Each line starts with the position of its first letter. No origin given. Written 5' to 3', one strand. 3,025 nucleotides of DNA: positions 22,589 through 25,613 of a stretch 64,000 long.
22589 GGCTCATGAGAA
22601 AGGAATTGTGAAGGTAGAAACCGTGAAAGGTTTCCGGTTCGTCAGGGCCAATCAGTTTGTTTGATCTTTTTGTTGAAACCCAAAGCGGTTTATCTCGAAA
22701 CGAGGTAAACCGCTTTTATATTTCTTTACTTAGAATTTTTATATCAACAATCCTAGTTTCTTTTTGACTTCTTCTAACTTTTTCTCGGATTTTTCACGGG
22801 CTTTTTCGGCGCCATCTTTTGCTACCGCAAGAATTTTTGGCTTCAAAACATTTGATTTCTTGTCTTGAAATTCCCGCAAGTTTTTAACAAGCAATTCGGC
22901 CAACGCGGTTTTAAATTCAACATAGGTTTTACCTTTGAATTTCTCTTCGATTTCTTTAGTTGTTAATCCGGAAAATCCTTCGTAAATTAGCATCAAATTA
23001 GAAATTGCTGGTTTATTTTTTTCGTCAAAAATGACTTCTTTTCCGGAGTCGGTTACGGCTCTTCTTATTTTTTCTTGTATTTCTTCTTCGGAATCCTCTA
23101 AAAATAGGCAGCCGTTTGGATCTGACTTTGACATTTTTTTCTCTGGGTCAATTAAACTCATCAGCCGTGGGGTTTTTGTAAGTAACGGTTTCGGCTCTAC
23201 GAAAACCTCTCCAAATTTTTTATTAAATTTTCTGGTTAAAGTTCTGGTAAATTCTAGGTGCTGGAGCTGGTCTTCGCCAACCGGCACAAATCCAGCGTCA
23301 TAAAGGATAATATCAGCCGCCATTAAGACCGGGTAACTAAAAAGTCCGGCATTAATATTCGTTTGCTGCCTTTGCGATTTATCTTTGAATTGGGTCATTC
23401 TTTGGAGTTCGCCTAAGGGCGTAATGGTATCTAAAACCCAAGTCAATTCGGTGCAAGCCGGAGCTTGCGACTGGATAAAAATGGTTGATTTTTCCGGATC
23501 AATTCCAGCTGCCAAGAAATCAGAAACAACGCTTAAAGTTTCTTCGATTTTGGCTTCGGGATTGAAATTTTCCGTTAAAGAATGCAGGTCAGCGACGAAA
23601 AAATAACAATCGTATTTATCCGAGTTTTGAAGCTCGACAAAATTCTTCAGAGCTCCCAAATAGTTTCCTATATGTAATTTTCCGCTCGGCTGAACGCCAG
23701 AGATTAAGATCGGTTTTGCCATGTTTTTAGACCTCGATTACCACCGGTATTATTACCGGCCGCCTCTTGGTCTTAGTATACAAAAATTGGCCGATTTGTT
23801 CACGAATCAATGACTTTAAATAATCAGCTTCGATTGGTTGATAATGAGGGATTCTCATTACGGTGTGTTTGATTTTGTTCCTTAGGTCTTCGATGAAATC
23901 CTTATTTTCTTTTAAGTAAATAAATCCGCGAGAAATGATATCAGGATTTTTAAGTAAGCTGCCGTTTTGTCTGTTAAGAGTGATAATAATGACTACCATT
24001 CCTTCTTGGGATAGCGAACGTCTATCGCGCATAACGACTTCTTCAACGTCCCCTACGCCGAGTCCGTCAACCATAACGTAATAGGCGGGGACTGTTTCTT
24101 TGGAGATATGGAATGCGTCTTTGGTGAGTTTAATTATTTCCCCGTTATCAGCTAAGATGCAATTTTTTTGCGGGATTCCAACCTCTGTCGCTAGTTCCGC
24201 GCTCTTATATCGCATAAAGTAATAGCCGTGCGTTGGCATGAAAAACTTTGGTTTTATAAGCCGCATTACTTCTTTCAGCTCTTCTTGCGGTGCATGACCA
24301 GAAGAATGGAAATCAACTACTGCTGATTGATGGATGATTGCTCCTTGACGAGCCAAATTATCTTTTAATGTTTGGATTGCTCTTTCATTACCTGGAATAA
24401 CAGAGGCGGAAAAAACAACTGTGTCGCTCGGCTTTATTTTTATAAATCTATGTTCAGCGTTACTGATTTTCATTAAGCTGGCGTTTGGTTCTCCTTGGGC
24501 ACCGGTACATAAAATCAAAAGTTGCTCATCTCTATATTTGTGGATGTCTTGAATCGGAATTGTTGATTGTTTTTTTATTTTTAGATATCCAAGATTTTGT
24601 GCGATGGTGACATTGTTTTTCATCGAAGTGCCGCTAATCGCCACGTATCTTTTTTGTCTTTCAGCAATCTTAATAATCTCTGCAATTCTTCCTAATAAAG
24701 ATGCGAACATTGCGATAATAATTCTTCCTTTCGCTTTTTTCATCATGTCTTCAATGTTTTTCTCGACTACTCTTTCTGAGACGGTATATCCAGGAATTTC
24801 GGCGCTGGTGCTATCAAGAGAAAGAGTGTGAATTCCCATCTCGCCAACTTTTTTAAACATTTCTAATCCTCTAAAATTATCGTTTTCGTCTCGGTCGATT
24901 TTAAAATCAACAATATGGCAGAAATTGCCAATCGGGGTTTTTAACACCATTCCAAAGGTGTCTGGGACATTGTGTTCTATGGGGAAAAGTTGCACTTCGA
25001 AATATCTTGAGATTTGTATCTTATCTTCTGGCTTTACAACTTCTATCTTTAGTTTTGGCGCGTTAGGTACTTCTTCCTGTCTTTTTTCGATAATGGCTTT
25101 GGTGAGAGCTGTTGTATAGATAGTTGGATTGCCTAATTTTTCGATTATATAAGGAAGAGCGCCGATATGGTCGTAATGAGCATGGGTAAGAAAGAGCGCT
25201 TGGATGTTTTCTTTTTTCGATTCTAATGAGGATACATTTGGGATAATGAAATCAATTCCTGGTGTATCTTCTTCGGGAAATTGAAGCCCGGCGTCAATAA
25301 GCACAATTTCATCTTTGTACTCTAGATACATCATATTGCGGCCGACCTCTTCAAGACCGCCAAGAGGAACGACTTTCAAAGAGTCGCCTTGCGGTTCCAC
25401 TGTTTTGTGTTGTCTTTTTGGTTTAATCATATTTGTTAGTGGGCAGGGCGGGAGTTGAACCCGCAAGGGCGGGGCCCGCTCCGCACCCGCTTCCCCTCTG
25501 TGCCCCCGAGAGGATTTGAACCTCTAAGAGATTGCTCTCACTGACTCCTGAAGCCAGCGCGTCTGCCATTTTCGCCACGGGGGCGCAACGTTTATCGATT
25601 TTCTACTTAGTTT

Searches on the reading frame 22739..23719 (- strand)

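Call 13: search_protein_families(library=pfam, proteins=[window:22739-23719:-], max_evalue=0.001)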
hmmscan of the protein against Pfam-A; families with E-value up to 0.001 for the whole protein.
window:22739-23719:- (326 aa): 1 family
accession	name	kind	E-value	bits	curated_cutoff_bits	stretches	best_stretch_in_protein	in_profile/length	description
PF00579.31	tRNA-synt_1b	-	2.4e-78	263.9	21.1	1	4-279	7-289/292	tRNA synthetases class I (W and Y)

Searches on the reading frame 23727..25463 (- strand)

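Call 14: search_protein_families(library=pfam, proteins=[window:23727-25463:-], max_evalue=0.001)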
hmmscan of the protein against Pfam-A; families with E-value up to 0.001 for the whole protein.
window:23727-25463:- (578 aa): 5 families
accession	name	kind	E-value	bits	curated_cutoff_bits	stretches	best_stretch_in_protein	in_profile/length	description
PF22505.1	RNase_J_b_CASP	-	6.4e-44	149.2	27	1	245-370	1-126/126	Ribonuclease J, beta-CASP domain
PF17770.6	RNase_J_C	-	3.3e-30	105.5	23.8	1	477-578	1-102/102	Ribonuclease J C-terminal domain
PF12706.13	Lactamase_B_2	-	6.5e-14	52.4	27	1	54-199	3-156/200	Beta-lactamase superfamily domain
PF00753.33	Lactamase_B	-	2.9e-12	47.4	22.7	1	40-147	4-97/196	Metallo-beta-lactamase superfamily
PF07521.17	RMMBL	-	2.7e-07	30.9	21.6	1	382-429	8-57/63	Zn-dependent metallo-hydrolase RNA specificity domain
